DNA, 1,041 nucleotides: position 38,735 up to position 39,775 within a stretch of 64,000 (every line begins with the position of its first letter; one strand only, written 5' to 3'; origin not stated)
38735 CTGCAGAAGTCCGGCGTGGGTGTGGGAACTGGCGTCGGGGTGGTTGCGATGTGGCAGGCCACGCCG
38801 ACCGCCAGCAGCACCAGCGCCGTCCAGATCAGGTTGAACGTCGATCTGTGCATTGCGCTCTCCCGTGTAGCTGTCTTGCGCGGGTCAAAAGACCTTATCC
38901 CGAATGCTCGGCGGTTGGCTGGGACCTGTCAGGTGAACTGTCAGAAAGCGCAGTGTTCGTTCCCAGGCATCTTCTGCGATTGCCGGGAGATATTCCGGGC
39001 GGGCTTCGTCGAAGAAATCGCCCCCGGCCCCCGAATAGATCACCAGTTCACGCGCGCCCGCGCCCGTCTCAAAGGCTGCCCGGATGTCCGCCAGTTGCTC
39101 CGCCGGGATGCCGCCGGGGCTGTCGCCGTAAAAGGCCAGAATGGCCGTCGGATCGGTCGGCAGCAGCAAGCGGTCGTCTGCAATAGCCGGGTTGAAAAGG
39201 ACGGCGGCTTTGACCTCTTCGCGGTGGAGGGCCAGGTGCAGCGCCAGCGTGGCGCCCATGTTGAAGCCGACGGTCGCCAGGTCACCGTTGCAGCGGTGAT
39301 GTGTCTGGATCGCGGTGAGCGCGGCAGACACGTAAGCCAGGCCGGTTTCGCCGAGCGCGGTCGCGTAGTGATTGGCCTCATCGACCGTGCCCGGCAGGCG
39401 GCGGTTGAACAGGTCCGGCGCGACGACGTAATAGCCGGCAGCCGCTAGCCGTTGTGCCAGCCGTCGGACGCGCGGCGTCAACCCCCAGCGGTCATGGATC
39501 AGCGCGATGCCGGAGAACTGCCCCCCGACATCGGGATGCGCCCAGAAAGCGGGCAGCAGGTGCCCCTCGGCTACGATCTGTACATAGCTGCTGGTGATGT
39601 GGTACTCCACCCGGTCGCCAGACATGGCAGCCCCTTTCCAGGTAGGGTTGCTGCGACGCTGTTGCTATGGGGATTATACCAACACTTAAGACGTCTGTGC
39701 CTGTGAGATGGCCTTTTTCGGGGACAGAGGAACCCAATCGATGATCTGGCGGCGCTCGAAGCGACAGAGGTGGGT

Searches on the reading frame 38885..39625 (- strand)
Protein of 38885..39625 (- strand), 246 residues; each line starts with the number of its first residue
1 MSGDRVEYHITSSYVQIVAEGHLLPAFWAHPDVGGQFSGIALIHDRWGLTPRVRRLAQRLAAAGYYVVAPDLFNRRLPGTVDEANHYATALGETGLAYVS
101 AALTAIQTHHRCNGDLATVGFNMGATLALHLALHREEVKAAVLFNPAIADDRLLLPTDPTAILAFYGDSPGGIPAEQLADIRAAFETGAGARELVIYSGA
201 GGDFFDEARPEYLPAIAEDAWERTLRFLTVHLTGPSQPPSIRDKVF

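Call 50: search_protein_families(library=pfam, proteins=[window:38885-39625:-])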
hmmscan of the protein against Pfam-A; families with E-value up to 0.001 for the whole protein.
window:38885-39625:- (246 aa): 4 families
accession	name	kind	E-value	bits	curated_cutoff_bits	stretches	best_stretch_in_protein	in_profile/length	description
PF01738.24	DLH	-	8.2e-29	101.2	21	1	26-229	3-214/217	Dienelactone hydrolase family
PF12146.15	Hydrolase_4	-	9.9e-06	25.5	27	1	51-153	18-116/239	Serine aminopeptidase, S33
PF08840.17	BAAT_C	-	7.8e-05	23.3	20.9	0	96-148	3-56/210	BAAT / Acyl-CoA thioester hydrolase C terminal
PF07224.18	Chlorophyllase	-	0.00074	18.8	26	1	27-139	32-141/301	Chlorophyllase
